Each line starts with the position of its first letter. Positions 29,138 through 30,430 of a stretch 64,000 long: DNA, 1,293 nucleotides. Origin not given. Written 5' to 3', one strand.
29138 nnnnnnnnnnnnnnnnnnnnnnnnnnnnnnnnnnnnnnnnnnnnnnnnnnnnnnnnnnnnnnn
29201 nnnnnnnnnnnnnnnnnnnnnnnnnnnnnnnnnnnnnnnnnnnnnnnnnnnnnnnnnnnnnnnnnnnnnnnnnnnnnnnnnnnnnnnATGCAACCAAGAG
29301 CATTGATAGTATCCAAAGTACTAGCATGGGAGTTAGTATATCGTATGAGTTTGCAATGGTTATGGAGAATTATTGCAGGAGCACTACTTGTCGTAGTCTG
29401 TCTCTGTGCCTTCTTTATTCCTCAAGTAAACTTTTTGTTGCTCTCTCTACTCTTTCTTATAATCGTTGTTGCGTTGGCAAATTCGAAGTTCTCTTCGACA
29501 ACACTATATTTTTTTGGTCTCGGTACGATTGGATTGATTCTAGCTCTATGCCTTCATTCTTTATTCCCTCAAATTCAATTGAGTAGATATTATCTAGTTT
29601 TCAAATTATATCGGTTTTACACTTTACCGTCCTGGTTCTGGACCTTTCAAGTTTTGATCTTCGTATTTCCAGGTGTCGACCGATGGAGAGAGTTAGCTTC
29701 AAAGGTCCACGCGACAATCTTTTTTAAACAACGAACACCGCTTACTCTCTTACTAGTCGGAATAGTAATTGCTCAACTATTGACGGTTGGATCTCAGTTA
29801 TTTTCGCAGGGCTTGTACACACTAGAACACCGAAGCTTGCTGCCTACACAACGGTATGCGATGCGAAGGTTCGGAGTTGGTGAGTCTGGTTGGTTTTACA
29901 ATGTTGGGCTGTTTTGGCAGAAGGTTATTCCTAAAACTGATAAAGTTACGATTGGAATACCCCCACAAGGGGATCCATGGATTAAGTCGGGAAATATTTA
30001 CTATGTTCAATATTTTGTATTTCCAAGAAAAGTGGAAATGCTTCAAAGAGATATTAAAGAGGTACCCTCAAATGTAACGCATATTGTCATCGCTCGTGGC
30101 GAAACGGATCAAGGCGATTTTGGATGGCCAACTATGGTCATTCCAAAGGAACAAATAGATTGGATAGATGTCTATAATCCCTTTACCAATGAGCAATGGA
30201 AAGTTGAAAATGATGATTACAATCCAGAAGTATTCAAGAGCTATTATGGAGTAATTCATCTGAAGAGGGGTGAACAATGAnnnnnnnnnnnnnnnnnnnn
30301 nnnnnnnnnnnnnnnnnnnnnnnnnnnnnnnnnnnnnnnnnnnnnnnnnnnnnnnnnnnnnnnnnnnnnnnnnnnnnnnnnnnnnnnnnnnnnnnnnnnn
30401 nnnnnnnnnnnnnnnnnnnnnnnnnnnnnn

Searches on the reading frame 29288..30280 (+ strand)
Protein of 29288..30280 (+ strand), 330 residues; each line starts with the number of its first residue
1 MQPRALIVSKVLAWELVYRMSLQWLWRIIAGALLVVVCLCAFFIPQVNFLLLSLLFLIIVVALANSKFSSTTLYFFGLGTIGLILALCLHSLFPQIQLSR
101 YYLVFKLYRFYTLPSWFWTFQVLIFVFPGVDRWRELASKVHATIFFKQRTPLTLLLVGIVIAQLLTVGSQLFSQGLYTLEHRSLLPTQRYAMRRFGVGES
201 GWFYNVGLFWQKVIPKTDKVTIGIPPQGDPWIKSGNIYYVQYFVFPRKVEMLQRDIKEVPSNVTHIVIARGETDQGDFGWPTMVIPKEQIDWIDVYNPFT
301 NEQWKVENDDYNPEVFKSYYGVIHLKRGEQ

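Call 10: search_protein_families(library=pfam, proteins=[window:29288-30280:+])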
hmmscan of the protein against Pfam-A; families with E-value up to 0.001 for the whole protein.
window:29288-30280:+ (330 aa): 0 families

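Call 27: search_protein_families(library=pfam, proteins=[window:29288-30280:+], max_evalue=0.1)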
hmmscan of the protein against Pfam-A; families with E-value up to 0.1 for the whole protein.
window:29288-30280:+ (330 aa): 1 family
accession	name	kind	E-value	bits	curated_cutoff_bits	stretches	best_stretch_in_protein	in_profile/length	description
PF10779.14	XhlA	-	0.074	13.7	34.7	0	22-38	48-64/67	Haemolysin XhlA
